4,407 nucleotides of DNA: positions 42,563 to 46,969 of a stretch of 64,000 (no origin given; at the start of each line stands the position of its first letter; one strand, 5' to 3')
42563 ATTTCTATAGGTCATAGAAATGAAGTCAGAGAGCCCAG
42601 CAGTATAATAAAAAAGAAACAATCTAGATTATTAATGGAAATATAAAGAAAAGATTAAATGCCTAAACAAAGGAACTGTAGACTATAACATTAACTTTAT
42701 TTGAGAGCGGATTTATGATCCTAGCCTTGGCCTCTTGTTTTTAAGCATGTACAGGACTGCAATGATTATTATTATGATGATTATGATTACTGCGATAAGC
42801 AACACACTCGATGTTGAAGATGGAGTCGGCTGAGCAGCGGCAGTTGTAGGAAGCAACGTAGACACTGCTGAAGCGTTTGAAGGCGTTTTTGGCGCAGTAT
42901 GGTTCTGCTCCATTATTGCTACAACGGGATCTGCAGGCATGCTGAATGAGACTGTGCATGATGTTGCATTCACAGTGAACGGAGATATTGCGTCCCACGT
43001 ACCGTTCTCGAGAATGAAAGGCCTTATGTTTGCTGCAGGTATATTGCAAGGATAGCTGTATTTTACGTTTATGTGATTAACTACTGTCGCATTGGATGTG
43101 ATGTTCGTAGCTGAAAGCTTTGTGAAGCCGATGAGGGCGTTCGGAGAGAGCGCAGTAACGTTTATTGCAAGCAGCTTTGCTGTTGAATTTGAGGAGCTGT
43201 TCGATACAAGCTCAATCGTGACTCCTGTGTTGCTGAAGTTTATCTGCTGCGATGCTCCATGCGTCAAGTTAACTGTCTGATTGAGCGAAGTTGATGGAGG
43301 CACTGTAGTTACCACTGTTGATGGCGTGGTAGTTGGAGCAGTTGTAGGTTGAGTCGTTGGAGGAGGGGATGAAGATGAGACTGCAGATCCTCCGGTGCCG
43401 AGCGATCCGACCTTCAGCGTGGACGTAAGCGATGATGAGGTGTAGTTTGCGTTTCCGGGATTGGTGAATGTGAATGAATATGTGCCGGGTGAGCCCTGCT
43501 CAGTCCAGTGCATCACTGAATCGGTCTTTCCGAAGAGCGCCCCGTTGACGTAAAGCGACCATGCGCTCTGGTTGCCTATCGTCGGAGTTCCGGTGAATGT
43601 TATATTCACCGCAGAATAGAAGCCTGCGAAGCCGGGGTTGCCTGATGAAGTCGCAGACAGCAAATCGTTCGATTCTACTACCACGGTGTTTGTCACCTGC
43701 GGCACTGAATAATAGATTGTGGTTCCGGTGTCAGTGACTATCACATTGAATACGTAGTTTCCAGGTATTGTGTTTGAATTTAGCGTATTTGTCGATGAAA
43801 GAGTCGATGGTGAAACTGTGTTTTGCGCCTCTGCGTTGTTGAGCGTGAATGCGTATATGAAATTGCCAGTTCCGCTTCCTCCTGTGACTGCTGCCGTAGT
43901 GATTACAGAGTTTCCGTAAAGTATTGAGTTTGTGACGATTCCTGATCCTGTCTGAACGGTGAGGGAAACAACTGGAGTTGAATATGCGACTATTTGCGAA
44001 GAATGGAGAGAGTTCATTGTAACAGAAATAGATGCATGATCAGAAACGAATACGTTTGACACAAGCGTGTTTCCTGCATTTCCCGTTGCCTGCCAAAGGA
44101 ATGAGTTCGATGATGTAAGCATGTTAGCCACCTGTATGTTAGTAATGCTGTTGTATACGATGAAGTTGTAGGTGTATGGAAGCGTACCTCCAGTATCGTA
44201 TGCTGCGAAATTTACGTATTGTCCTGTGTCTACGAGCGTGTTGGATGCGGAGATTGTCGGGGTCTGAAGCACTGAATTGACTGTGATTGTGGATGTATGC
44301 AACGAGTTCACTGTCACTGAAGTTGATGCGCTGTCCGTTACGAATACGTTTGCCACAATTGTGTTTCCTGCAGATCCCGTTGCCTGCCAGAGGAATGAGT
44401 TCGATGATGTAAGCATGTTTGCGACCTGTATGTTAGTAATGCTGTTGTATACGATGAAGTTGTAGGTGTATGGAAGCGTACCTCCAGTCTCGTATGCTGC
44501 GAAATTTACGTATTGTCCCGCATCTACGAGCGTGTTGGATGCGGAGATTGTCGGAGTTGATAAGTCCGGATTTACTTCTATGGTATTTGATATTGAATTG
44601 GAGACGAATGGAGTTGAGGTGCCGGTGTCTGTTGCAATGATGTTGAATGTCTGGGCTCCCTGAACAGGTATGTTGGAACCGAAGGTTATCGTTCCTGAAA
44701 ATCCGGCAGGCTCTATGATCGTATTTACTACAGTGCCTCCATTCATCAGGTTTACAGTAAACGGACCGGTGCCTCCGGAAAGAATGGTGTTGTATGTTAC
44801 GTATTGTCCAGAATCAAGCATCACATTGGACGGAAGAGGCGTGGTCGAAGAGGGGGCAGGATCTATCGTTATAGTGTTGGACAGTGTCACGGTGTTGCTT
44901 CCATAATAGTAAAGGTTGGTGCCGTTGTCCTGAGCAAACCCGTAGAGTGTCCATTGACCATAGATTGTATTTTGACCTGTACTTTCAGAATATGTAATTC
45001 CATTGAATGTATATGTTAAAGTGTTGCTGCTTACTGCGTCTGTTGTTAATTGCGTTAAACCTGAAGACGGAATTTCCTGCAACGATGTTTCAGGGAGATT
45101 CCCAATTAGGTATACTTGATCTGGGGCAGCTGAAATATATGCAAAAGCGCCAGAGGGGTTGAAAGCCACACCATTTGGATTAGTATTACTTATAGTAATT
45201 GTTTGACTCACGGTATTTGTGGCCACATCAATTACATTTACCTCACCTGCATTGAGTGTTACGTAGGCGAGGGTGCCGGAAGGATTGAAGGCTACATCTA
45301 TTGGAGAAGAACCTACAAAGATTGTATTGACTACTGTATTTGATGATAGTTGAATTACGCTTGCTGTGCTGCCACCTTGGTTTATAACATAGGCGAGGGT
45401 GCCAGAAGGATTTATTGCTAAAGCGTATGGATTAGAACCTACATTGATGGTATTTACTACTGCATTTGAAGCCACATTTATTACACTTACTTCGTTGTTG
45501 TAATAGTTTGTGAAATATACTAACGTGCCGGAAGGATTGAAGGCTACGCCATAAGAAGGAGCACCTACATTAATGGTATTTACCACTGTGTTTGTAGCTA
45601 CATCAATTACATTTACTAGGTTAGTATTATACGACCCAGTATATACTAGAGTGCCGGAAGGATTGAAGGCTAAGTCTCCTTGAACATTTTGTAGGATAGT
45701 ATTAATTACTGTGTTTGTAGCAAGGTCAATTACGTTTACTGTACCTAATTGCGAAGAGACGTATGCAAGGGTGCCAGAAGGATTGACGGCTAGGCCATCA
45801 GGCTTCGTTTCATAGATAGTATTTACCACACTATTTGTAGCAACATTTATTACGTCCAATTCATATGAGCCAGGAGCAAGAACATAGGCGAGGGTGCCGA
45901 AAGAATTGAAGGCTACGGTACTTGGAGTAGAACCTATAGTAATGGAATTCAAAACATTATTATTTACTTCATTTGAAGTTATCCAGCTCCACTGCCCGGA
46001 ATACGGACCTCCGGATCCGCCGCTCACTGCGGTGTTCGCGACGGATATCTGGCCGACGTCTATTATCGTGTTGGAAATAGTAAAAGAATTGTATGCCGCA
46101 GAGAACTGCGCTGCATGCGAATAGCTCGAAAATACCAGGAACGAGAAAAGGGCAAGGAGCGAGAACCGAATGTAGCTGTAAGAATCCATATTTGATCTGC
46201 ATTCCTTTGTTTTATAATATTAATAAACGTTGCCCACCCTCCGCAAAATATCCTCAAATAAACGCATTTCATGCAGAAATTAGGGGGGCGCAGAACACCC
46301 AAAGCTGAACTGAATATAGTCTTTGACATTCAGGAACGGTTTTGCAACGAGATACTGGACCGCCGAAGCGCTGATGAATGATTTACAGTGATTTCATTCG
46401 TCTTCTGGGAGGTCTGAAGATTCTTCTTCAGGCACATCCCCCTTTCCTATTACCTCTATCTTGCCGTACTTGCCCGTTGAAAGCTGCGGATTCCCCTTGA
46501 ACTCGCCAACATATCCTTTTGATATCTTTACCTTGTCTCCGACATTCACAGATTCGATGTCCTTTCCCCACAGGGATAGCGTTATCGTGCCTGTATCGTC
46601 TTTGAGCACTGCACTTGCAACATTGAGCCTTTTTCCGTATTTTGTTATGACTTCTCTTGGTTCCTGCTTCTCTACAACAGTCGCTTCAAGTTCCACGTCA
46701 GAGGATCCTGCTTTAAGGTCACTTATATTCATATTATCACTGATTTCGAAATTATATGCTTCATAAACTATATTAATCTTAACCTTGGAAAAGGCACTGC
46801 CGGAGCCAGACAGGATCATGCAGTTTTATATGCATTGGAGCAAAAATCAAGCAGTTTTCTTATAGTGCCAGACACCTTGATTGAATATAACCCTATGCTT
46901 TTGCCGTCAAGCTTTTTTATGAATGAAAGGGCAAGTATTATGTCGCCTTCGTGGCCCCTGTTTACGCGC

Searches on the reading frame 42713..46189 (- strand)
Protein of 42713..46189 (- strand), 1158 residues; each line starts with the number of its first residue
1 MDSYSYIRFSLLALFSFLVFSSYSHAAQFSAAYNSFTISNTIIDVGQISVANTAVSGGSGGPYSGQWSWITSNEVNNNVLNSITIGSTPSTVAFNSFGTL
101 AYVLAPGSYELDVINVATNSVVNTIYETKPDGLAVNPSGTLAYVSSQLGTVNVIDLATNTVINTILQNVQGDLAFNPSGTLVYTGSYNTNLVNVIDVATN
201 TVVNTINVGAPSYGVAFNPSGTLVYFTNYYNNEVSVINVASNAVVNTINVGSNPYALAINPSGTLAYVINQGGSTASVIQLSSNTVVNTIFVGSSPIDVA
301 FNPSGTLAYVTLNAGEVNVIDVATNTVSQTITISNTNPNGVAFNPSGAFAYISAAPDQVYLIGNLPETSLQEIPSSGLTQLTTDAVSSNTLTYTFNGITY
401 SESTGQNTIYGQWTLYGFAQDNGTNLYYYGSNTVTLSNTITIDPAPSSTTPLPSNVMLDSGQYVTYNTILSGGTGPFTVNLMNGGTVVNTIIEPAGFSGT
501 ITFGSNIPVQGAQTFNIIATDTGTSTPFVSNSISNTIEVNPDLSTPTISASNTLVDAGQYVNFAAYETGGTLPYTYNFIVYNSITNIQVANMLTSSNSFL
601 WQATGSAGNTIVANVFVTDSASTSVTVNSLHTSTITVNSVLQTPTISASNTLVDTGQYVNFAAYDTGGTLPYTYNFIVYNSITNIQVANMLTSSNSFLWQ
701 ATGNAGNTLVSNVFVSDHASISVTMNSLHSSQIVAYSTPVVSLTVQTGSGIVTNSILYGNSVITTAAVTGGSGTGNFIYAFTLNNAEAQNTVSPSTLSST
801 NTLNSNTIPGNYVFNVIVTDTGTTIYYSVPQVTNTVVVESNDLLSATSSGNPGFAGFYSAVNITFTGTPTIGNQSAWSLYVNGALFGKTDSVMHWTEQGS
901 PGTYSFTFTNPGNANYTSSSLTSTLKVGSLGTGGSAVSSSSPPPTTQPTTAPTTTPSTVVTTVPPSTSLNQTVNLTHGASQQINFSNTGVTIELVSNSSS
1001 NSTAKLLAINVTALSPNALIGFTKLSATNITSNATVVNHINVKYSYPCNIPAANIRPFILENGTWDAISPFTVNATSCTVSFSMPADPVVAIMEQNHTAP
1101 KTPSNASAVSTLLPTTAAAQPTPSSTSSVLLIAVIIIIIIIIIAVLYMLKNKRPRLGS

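Call 17: search_protein_families(library=pfam, proteins=[window:42713-46189:-], max_evalue=0.001)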
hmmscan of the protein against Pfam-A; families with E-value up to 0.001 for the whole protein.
window:42713-46189:- (1158 aa): 9 families
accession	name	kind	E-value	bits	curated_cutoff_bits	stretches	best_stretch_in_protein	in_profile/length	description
PF25174.1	Beta-prop_THOC3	-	4.3e-15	55.9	305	1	86-265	88-268/272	THOC3 beta-propeller domain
PF23414.1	Beta-prop_EML_2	-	3.8e-10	40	90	0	173-253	4-82/266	Echinoderm microtubule-associated protein second beta-propeller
PF24814.1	WD40_Prp19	-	2.9e-08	33.5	320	1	131-285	95-251/281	Prp19 WD40 domain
PF24684.1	Vgb_lyase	-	6.2e-07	28.9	50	1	127-363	12-250/290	Virginiamycin B lyase family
PF24807.1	WD40_CDC20-Fz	-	2.3e-06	27.5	200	0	132-264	140-278/292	CDC20/Fizzy WD40 domain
PF25172.1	Beta-prop_WDR3_2nd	-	1.5e-05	24.8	140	0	102-168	13-79/293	WDR3 second beta-propeller domain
PF12894.13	ANAPC4_WD40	-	1.7e-05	25.4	22.9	0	298-339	43-84/91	Anaphase-promoting complex subunit 4 WD40 domain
PF02239.22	Cytochrom_D1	-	0.00018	20.6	25.5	0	144-241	10-108/368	Cytochrome D1 heme domain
PF00400.38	WD40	-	0.00052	20.9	27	0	172-189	16-33/39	WD domain, G-beta repeat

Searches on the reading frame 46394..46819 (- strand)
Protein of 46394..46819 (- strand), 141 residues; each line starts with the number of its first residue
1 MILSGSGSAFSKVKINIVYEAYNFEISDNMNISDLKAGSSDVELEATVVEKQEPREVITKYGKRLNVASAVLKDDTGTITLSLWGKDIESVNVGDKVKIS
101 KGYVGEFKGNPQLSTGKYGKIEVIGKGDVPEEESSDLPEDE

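Call 87: search_protein_families(library=pfam, proteins=[window:46394-46819:-], max_evalue=0.001)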
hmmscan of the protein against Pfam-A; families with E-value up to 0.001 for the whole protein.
window:46394-46819:- (141 aa): 3 families
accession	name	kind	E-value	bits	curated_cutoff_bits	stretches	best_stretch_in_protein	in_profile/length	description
PF21473.3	Ssb-like_OB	-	1.7e-07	31.8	24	1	47-123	18-97/97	Single-stranded DNA binding protein Ssb-like, OB fold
PF01336.31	tRNA_anti-codon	-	1e-06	29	27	1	57-114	11-68/75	OB-fold nucleic acid binding domain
PF24903.1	OB_MEIOB_N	-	0.00099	18.8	27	0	28-101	4-86/140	MEIOB, N-terminal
